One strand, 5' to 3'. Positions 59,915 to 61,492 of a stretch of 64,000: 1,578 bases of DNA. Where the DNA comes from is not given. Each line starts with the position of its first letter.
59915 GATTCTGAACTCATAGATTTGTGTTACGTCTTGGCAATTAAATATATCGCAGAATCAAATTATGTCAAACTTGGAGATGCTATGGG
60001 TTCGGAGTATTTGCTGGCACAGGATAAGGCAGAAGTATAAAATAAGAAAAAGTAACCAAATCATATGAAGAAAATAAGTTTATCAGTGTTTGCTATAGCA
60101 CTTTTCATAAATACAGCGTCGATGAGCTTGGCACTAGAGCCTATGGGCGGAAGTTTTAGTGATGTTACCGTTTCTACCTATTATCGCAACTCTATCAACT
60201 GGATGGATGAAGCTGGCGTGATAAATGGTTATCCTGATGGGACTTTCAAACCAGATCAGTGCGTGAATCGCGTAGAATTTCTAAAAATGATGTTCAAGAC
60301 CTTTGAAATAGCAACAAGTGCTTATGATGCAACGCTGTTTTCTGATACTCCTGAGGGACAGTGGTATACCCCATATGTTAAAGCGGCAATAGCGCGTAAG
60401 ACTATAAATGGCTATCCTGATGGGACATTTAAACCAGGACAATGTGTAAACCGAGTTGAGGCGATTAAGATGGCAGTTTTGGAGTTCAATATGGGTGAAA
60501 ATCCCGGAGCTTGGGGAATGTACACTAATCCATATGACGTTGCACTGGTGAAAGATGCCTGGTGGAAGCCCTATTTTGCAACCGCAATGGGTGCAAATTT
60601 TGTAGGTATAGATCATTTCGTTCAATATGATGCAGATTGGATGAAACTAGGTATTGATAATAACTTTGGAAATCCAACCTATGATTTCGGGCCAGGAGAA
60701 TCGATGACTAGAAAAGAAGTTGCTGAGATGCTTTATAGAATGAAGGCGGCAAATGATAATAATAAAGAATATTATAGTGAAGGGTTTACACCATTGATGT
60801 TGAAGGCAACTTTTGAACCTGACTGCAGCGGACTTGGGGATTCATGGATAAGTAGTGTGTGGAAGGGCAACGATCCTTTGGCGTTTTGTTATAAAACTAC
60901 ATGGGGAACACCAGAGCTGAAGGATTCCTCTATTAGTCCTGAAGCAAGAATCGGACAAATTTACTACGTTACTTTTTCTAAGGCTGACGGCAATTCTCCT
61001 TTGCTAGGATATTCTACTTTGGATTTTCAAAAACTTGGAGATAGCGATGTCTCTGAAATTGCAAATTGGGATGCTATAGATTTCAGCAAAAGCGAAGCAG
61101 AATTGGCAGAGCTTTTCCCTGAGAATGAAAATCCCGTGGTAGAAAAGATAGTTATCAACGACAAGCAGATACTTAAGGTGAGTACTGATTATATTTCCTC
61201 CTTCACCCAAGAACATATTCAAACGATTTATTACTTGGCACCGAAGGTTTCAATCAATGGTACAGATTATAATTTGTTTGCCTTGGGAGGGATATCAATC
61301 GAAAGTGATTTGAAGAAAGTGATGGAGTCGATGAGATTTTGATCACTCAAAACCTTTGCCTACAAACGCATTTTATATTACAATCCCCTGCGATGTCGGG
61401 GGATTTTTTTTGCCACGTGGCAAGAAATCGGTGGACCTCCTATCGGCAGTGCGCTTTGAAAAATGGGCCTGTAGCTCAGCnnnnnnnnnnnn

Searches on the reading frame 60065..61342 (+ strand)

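Call 9: search_protein_families(library=pfam, proteins=[window:60065-61342:+], max_evalue=0.001)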
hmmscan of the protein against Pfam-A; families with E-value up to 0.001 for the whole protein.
window:60065-61342:+ (425 aa): 1 family
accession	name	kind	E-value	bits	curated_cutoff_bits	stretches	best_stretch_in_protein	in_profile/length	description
PF00395.25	SLH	-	1e-22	80.2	20.8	2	92-133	2-43/44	S-layer homology domain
